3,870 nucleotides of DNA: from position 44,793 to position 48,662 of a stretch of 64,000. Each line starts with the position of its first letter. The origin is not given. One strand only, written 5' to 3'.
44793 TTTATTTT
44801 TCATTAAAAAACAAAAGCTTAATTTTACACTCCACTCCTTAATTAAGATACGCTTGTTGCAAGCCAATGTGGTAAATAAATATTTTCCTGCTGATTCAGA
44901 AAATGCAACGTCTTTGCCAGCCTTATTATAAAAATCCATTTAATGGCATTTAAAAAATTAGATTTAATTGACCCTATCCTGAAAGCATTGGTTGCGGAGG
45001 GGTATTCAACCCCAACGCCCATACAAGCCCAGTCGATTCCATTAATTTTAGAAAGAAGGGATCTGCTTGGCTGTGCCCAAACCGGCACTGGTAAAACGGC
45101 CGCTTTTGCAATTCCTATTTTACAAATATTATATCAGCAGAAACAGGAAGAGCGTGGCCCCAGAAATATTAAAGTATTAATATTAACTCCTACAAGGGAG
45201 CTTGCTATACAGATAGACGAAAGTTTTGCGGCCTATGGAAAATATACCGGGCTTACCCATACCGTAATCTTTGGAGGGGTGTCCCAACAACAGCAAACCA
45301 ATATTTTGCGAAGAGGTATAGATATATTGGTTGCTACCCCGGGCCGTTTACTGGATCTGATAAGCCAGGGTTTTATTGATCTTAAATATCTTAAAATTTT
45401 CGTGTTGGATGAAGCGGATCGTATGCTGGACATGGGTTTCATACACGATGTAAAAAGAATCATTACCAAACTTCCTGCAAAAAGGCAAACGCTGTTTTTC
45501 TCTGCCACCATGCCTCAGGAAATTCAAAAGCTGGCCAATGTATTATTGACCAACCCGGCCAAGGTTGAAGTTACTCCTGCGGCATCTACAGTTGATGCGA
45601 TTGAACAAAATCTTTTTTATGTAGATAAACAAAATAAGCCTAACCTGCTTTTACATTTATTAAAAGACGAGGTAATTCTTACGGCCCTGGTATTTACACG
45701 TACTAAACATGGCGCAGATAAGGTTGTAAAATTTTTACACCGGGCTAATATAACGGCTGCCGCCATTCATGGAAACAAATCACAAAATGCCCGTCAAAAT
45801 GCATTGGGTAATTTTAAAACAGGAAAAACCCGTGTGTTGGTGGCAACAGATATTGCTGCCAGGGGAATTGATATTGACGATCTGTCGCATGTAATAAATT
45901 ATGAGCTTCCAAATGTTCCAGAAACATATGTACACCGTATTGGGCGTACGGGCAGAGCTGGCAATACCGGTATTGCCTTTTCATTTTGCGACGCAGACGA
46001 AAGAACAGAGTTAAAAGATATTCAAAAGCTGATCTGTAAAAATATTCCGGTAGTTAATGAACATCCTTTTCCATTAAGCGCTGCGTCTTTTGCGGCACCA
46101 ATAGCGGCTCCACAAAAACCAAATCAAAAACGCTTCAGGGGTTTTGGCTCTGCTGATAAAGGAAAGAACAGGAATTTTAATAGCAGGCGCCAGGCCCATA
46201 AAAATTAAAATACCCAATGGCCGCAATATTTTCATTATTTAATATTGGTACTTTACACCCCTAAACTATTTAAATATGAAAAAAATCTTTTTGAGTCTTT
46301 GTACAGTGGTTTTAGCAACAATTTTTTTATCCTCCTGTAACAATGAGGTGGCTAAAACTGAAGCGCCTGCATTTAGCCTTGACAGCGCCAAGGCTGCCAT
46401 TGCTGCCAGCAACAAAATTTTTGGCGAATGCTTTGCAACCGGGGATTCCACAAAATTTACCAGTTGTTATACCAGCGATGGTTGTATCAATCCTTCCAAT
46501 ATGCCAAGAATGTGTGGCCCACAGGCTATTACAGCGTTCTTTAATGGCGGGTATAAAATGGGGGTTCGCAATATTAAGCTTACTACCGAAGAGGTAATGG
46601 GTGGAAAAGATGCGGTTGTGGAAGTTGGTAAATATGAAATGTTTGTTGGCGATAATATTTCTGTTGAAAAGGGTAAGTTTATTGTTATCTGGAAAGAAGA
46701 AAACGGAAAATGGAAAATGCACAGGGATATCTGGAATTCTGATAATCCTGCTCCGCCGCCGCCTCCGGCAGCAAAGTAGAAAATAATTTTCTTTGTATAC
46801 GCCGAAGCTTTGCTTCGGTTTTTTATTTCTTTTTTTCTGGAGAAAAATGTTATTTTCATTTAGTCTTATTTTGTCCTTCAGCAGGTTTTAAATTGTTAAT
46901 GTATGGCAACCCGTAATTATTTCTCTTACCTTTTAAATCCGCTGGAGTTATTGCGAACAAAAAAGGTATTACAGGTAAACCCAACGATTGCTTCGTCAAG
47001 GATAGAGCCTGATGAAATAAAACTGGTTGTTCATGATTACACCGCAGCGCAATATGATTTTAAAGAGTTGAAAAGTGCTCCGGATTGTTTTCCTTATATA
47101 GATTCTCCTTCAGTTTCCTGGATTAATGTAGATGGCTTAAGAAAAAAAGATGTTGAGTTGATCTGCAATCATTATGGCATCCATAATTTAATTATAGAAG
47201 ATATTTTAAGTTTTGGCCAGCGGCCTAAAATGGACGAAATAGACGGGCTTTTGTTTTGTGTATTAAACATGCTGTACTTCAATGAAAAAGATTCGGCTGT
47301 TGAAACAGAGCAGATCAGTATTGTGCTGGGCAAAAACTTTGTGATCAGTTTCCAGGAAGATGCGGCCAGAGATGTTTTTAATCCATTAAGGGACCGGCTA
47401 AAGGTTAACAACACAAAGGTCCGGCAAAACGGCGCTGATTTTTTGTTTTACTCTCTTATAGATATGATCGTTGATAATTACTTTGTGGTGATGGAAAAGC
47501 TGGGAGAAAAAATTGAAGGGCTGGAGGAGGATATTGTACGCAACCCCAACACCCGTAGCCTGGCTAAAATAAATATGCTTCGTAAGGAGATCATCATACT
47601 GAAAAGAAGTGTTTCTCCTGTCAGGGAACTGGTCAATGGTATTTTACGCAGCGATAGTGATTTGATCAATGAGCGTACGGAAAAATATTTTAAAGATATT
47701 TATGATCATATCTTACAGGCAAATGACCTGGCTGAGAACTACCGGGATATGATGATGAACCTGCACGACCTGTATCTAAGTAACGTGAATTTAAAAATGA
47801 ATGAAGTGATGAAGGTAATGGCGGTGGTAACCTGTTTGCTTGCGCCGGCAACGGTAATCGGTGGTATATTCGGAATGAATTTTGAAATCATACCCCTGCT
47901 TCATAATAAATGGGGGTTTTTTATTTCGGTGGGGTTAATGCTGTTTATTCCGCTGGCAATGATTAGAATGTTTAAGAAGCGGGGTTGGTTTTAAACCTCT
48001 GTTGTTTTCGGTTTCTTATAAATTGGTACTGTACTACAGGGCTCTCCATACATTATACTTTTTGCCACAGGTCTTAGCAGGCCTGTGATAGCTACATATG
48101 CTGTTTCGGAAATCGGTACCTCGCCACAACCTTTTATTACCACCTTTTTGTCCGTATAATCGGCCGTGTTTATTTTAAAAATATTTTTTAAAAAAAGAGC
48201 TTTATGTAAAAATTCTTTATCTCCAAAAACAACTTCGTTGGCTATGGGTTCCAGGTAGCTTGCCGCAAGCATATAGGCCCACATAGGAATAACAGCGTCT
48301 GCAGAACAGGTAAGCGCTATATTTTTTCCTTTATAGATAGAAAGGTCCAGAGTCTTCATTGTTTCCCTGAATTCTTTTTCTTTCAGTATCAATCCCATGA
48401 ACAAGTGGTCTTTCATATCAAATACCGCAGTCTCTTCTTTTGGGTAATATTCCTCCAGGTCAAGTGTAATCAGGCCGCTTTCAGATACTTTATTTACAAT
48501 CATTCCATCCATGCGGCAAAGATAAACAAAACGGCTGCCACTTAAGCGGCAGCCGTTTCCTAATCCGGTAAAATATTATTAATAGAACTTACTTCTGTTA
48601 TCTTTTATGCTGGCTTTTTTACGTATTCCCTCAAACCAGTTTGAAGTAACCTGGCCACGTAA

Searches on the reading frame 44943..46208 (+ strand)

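Call 10: search_protein_families(library=pfam, proteins=[window:44943-46208:+])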
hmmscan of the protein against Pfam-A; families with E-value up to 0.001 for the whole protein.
window:44943-46208:+ (421 aa): 3 families
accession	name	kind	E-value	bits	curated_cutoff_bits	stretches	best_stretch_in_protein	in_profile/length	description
PF00270.35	DEAD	-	2.7e-51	174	26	1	25-196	1-166/167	DEAD/DEAH box helicase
PF00271.37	Helicase_C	-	4.3e-34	117.5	23.5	1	232-340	2-110/110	Helicase conserved C-terminal domain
PF04851.21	ResIII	-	1.1e-08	35.6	22.5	1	43-191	28-163/164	Type III restriction enzyme, res subunit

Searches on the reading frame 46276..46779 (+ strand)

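Call 10: search_protein_families(library=pfam, proteins=[window:46276-46779:+])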
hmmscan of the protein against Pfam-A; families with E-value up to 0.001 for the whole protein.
window:46276-46779:+ (167 aa): 2 families
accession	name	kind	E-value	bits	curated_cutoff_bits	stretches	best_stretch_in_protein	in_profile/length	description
PF14534.12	DUF4440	-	5.6e-07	30.4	25.2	1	46-148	5-107/107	Domain of unknown function (DUF4440)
PF12680.13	SnoaL_2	-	9.4e-05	23.4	27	1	51-147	6-100/102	SnoaL-like domain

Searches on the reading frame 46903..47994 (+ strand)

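Call 10: search_protein_families(library=pfam, proteins=[window:46903-47994:+])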
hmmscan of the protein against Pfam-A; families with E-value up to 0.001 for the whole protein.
window:46903-47994:+ (363 aa): 1 family
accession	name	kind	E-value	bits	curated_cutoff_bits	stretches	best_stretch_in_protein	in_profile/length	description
PF01544.23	CorA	-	7.7e-65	219.5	27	1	70-359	3-292/292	CorA-like Mg2+ transporter protein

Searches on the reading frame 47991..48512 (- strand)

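Call 10: search_protein_families(library=pfam, proteins=[window:47991-48512:-])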
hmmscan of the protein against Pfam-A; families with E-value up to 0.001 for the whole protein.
window:47991-48512:- (173 aa): 1 family
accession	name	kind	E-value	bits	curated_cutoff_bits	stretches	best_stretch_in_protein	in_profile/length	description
PF10652.14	DUF2480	-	1.4e-69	233.6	25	1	4-167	2-165/165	Protein of unknown function (DUF2480)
